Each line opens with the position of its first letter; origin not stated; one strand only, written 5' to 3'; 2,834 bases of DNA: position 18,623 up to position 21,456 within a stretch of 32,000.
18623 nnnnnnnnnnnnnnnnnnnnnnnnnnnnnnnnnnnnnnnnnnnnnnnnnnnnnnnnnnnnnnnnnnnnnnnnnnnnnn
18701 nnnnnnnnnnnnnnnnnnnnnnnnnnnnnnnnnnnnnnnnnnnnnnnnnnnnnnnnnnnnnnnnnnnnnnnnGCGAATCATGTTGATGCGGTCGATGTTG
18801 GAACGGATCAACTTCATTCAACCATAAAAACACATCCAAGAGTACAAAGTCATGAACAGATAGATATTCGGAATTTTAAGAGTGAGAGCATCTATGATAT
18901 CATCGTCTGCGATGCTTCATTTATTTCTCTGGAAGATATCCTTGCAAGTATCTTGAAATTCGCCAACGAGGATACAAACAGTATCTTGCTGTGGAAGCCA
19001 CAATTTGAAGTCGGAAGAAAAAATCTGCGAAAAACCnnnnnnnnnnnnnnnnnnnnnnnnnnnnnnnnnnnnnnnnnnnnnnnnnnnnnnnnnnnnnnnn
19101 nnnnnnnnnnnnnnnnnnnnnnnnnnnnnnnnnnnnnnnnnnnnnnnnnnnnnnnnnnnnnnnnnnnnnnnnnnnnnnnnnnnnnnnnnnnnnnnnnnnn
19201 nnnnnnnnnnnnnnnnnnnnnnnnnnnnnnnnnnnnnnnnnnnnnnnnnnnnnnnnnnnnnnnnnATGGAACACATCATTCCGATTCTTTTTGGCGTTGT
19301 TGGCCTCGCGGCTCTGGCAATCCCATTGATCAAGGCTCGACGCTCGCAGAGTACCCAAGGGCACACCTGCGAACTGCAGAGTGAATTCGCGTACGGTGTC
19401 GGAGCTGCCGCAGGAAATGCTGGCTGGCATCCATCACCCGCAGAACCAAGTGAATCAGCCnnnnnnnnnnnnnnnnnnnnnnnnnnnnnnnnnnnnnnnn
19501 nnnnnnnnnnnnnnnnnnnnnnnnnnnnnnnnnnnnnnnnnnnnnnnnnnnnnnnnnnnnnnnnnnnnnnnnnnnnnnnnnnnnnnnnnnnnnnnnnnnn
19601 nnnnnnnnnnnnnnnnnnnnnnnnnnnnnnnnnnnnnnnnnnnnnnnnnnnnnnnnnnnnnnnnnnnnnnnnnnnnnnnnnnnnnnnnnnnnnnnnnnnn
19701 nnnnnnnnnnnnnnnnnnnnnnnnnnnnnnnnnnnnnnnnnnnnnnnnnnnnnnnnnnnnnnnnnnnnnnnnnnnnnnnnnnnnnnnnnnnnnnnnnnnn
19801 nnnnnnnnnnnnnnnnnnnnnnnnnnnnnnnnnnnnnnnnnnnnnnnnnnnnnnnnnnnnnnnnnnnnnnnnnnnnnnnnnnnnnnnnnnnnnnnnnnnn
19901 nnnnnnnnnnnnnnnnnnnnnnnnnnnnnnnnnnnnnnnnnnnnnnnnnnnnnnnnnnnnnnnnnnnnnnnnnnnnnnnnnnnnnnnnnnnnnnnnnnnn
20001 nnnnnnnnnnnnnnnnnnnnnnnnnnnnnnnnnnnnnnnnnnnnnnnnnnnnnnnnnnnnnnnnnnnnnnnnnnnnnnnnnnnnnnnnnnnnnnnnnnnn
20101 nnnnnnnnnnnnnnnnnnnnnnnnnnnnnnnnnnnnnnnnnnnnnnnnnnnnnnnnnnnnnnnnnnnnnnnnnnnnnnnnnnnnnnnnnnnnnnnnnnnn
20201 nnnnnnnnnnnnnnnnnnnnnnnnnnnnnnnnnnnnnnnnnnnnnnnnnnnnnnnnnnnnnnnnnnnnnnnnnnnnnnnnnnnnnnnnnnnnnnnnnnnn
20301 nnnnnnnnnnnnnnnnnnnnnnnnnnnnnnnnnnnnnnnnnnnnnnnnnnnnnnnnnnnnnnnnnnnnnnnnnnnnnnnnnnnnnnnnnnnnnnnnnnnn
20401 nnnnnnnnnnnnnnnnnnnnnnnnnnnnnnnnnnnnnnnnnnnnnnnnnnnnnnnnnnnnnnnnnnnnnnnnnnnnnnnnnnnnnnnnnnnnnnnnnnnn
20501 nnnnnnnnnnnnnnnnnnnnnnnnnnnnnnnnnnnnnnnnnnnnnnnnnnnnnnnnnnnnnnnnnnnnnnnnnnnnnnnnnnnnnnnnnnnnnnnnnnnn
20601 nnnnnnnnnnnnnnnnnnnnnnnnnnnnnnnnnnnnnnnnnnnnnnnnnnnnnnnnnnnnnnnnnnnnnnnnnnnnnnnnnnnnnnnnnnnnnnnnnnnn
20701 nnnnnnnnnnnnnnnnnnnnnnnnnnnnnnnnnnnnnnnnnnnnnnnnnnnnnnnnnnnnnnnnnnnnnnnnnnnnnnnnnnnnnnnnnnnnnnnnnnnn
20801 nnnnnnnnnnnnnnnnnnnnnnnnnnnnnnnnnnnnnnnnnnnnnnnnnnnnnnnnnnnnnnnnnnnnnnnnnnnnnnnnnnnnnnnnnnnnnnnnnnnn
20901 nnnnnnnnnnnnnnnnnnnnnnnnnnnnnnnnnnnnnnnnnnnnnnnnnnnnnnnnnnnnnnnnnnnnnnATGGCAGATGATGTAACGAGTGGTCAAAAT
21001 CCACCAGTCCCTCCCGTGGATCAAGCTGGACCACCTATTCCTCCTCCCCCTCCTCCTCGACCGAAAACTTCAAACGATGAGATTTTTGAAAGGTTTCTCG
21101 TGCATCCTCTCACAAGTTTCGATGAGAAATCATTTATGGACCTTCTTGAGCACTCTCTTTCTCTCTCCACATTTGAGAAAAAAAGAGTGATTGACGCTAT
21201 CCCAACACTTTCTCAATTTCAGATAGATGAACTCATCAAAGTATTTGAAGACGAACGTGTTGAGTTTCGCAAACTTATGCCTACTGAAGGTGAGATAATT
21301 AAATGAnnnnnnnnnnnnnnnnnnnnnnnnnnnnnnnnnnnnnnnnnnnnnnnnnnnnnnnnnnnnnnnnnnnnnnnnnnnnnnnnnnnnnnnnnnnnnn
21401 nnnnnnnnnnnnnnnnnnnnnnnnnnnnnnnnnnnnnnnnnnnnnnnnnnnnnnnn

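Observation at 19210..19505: A roughly 60% GC island bracketed by a near-consensus promoter and a GC-rich terminator: an unidentified structured RNA or a foreign mini-gene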

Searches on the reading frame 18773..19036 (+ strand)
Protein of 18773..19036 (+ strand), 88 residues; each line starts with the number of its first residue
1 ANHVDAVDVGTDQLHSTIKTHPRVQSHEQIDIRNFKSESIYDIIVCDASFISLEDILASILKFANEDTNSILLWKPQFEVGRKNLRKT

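Call 40: find_homologous_proteins(query=window:18773-19036:+, max_evalue=1e-8)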
Query seq(88 aa) (88 aa): 59 proteins with E <= 1e-8 among 129 candidates.
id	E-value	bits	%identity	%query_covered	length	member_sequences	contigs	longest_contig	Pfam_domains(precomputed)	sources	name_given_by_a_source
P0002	1.1e-29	120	71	97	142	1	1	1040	PF01728.26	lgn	-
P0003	1.1e-27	114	67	100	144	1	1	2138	PF01728.26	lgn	-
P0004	2.1e-27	113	67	93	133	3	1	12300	PF01728.26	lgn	-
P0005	2.4e-26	109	65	100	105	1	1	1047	PF01728.26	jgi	jgi:23S rRNA (cytidine1920-2'-O)/16S rRNA (cytidine1409-2'-O)-methyltransferase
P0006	2.3e-25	106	63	99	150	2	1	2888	PF01728.26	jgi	-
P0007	3.0e-25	106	67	97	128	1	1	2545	PF01728.26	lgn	-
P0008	4.2e-25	105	64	100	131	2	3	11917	PF01728.26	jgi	jgi:23S rRNA (cytidine1920-2'-O)/16S rRNA (cytidine1409-2'-O)-methyltransferase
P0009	1.1e-24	104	66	97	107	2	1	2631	PF01728.26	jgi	jgi:23S rRNA (cytidine1920-2'-O)/16S rRNA (cytidine1409-2'-O)-methyltransferase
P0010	6.5e-24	102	60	100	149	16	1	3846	PF01728.26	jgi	-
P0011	7.6e-24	101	60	97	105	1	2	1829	PF01728.26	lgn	-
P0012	8.1e-24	101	51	100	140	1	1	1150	PF01728.26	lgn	-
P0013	1.7e-23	100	63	93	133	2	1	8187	PF01728.26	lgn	-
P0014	7.7e-23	98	60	100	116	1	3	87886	PF01728.26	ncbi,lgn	-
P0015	1.2e-22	98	62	99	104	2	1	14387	PF01728.26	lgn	-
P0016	1.1e-21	95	59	100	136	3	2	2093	PF01728.26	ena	-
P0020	4.1e-21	93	73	72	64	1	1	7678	PF01728.26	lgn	-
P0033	6.0e-16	76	68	74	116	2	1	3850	PF01728.26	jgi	jgi:23S rRNA (cytidine1920-2'-O)/16S rRNA (cytidine1409-2'-O)-methyltransferase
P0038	1.6e-14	72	71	58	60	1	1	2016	PF01728.26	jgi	jgi:23S rRNA (cytidine1920-2'-O)/16S rRNA (cytidine1409-2'-O)-methyltransferase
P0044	1.3e-13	69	72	59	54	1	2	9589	PF01728.26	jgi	jgi:23S rRNA (cytidine1920-2'-O)/16S rRNA (cytidine1409-2'-O)-methyltransferase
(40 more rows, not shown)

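Call 41: find_encoding_contigs(protein=P0004, flank=3000, max_places=3)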
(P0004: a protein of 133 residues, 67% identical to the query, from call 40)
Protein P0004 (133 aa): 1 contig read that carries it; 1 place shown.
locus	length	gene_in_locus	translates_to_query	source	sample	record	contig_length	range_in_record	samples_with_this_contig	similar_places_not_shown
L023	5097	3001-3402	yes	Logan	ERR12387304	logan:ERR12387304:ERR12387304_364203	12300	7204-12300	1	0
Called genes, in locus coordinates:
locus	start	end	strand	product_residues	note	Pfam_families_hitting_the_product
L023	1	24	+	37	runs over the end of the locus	-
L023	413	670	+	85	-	-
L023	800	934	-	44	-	-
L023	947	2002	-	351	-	PF00437:T2SSE, PF13191:AAA_16 (weak), PF13401:AAA_22 (weak), PF13555:AAA_29 (faint)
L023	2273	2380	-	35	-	-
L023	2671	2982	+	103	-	PF01479:S4, PF01728:FtsJ (weak)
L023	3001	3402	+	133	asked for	PF01728:FtsJ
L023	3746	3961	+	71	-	PF01709:Transcrip_reg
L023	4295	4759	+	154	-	-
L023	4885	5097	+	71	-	?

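Call 42: find_encoding_contigs(protein=P0020, flank=3000, max_places=3)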
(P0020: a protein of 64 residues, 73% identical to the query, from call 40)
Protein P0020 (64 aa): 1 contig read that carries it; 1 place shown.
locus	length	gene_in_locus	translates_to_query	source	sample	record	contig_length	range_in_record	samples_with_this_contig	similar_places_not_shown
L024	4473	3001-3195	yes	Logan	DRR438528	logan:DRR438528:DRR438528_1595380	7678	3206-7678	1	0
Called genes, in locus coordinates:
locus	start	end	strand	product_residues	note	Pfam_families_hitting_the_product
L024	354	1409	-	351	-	PF00437:T2SSE, PF13191:AAA_16 (weak), PF13401:AAA_22 (weak), PF13555:AAA_29 (faint)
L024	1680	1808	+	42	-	-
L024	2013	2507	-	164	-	-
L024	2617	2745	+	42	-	PF01479:S4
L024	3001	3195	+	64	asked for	PF01728:FtsJ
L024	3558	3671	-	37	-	-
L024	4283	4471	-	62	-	?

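Call 43: find_encoding_contigs(protein=P0044, flank=3000, max_places=3)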
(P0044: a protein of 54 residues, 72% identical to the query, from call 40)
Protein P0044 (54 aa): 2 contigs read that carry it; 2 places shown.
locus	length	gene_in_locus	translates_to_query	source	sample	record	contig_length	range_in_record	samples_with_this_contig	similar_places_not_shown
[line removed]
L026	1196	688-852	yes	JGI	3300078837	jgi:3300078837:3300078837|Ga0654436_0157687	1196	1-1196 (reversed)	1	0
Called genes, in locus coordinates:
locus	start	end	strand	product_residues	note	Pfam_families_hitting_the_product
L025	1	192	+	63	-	?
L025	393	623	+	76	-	PF01479:S4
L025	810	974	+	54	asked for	PF01728:FtsJ (weak)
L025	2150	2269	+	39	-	-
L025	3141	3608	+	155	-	-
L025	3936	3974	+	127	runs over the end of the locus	-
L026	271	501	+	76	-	PF01479:S4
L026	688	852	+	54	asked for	PF01728:FtsJ (weak)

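Call 44: find_encoding_contigs(protein=P0003, flank=3000, max_places=3)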
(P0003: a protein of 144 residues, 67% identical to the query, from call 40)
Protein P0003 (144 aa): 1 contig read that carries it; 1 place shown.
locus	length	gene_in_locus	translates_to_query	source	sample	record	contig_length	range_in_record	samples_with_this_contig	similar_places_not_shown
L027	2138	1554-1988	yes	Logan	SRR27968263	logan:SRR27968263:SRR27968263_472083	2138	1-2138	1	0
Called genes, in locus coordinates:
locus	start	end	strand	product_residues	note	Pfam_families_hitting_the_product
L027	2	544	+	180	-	?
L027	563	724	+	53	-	-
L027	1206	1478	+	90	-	PF01479:S4 (weak)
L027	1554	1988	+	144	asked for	PF01728:FtsJ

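Call 51: find_encoding_contigs(protein=P0002, flank=3000, max_places=3)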
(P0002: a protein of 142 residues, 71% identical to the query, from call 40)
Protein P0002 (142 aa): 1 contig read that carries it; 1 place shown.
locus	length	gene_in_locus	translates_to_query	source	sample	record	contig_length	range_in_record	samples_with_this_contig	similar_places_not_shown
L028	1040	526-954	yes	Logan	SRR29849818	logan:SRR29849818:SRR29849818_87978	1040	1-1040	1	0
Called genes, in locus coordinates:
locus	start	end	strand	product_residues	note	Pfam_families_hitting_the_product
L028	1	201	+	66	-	?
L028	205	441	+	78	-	PF01479:S4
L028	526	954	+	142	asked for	PF01728:FtsJ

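Call 52: find_encoding_contigs(protein=P0038, flank=3000, max_places=3)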
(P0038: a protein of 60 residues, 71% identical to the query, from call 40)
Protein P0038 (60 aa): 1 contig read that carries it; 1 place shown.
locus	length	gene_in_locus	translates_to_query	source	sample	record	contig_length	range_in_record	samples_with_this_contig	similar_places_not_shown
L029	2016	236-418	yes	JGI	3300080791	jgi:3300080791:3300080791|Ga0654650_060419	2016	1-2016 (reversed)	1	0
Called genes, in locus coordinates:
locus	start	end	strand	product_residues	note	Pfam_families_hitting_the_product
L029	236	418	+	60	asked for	PF01728:FtsJ (weak)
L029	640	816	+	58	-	-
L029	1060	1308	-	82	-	-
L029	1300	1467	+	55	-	PF01709:Transcrip_reg (weak)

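Call 53: find_encoding_contigs(protein=P0033, flank=3000, max_places=3)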
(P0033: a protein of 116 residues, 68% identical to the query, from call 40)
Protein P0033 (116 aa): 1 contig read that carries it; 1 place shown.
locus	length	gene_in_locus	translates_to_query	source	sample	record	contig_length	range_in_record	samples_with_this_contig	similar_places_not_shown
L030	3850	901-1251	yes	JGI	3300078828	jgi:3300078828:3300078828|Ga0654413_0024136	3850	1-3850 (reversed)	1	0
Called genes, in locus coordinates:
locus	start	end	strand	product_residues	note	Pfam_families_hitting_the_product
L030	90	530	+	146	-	PF01195:Pept_tRNA_hydro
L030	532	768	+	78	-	PF01479:S4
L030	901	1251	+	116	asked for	PF01728:FtsJ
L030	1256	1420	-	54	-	-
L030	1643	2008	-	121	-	-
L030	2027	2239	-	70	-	-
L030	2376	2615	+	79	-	PF00571:CBS (weak)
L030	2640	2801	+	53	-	PF00571:CBS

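Call 54: find_encoding_contigs(protein=P0007, flank=3000, max_places=3)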
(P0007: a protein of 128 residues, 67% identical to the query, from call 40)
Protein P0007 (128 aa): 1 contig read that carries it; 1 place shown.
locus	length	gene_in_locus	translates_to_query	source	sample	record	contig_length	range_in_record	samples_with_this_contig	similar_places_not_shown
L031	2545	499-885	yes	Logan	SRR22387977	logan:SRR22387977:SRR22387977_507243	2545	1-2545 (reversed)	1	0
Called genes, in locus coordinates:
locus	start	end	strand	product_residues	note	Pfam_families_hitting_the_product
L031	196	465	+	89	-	PF01479:S4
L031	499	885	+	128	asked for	PF01728:FtsJ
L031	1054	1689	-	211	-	-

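Call 55: find_encoding_contigs(protein=P0009, flank=3000, max_places=3)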
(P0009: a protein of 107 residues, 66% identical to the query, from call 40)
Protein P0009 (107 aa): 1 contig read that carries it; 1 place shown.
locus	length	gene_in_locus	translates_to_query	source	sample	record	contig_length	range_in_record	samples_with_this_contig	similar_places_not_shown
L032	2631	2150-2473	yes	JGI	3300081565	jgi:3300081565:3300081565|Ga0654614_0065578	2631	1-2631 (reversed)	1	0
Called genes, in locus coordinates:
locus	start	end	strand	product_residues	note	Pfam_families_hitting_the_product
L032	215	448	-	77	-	PF00437:T2SSE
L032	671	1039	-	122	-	-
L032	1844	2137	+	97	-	PF01479:S4, PF01728:FtsJ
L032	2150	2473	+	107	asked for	PF01728:FtsJ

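Call 73: find_encoding_contigs(protein=P0008, flank=2500, max_places=10)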
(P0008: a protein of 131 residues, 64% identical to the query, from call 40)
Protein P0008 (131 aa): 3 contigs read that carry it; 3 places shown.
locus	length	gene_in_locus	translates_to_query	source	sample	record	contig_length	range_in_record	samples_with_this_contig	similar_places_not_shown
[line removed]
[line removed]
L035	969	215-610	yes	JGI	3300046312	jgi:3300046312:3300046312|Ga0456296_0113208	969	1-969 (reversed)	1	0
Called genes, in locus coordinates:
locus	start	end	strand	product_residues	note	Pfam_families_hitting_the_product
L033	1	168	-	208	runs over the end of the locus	PF00437:T2SSE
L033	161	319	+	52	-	-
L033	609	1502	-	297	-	-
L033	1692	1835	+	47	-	-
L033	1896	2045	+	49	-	PF01195:Pept_tRNA_hydro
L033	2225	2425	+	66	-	PF01479:S4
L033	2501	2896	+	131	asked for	PF01728:FtsJ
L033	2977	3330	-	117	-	PF04020:Phage_holin_4_2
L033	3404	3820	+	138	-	-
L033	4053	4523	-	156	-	-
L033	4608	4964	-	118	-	-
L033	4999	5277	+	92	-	-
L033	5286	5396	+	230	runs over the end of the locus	PF02463:SMC_N (faint), PF13555:AAA_29 (faint), PF00005:ABC_tran (faint), PF13304:AAA_21 (weak)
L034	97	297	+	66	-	PF01479:S4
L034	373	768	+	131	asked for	PF01728:FtsJ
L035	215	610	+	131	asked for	PF01728:FtsJ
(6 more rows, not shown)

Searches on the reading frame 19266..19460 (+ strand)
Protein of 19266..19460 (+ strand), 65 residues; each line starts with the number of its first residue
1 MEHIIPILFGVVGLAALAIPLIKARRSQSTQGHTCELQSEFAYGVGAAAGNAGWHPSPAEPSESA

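Call 12: find_homologous_proteins(query=window:19266-19460:+, max_evalue=10)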
Query seq(65 aa): 3 candidates shared short words with the query, none scored E <= 10.
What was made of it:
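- Tried and rejected: The word-indexed search with the ORF found nothing (call 12).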

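Call 28: search_protein_representatives(protein=window:19266-19460:+)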
Query: 65 residues. Proteins with E-value up to 0.001 (for the whole library): 1; up to 1e-10: 0; up to 1e-30: 0. The best 1 are listed.
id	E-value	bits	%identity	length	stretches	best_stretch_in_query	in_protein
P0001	4.0e-10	55.8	62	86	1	1-56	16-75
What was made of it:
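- Homologue: one, found by exhaustive phmmer over 1.84 billion representatives (E 4e-10, 62% identity, call 28).
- Tried and rejected: The exhaustive phmmer was needed to find P0001 (call 28).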

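Call 30: find_encoding_contigs(protein=P0001, flank=8000, max_places=10)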
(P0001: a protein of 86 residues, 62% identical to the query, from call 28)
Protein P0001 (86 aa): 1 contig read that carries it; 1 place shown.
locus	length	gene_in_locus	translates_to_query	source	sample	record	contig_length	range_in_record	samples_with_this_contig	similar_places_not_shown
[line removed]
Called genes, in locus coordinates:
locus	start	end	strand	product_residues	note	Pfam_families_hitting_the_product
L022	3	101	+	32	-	?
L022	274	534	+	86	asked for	-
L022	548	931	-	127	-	?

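Call 33: find_homologous_proteins(query=P0001, max_evalue=1)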
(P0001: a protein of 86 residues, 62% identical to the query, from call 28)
Query P0001 (86 aa): 1 proteins with E <= 1 among 13 candidates.
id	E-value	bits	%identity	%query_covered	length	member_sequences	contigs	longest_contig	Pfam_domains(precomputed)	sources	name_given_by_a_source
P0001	1.6e-51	189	100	100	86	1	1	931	-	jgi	jgi:hypothetical protein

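Call 34: list_cluster_members(proteins=[P0001])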
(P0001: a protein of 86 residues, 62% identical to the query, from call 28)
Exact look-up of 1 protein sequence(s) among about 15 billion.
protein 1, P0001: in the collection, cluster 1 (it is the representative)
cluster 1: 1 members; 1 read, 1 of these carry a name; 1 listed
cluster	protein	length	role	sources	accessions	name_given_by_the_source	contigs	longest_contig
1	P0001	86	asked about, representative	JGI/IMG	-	hypothetical protein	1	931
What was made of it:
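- Tried and rejected: A second indexed search with P0001 and a cluster look-up found no further members (calls 33, 34).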

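Call 37: search_protein_families(library=pfam, proteins=[window:19266-19460:+], max_evalue=10)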
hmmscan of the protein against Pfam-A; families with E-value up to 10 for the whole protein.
seq(65 aa): 0 families

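Call 38: search_protein_families(library=ncbifam, proteins=[window:19266-19460:+], max_evalue=10)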
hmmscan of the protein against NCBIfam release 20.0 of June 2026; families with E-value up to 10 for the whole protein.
seq(65 aa): 0 families

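Call 39: search_solved_structures(query=window:19266-19460:+, max_evalue=10)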
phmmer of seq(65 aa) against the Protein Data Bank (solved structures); distinct sequences matched with E-value up to 10: 0.

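Call 67: search_protein_families(library=phrogs, proteins=[window:19266-19460:+], max_evalue=1)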
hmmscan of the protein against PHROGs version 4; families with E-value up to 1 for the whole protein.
seq(65 aa): 0 families

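Call 68: search_protein_families(library=padloc, proteins=[window:19266-19460:+], max_evalue=1)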
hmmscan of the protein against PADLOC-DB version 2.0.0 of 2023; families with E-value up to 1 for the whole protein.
seq(65 aa): 0 families
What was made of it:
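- The protein matches no family in Pfam, NCBIfam, PHROGs, PADLOC or PDB (calls 37-39, 67, 68). No PADLOC or Pfam toxin family matches (calls 37, 68).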

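Call 77: find_related_loci(query=A5, collection=viral_contigs, flank=3000)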
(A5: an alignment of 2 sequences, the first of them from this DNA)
Query A5 (65 aa) in viral_contigs; peptide patterns used: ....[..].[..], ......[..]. (x = any residue, [..] = any of these).
79 stretches matched a pattern, but none encodes a relative of the query by tblastn (E <= 1e-3).

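Call 85: predict_structure(alignment_id=A5)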
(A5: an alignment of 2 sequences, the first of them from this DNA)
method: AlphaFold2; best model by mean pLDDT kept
length: 65 residues; sequences in the alignment: 2
mean_pLDDT: 56.8   pTM: 0.25
mean pLDDT of the five models: 56.8, 52.9, 52.4, 51.5, 47.7
residues with pLDDT >= 90: 0; 70-90: 11; 50-70: 37; < 50: 17
segments of 3 or more residues with pLDDT < 50: 50-57
pLDDT, mean of each block of 10 residues (from residue 1): 67 73 57 50 52 47 44
secondary structure, 60 per line:
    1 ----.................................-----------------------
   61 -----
elements in order: H5-37
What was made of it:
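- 19275..19331 (+): Codons 4-22: predicted transmembrane helix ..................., followed by the basic flank KARR. AlphaFold2 gives a helix over residues 5-37 at low confidence (call 85).
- AlphaFold2 confidence is low (pLDDT 57, call 85).
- Tried and rejected: This is too poor for a fold search, so none was run (call 85).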

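Call 87: search_dna_similar(query=window:19266-19460:+, collection=phages, mode=protein, max_evalue=1, max_rows=5)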
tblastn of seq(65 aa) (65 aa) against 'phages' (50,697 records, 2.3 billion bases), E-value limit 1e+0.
No match.

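Call 88: search_dna_similar(query=window:19266-19460:+, collection=plasmids, mode=protein, max_evalue=1, max_rows=5)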
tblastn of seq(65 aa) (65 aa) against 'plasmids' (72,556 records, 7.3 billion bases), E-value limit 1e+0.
No match.

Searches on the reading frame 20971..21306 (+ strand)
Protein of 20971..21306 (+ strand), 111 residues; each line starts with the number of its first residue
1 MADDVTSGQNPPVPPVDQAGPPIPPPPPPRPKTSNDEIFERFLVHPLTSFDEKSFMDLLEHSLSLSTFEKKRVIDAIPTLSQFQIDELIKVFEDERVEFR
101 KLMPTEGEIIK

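Call 24: find_encoding_contigs(protein=window:20971-21306:+, flank=6000, max_places=10)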
Protein window:20971-21306:+ (111 aa): no gene with exactly this product is on record in the collection.
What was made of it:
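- Tried and rejected: Look-up by an exact protein found nothing on record (call 24).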
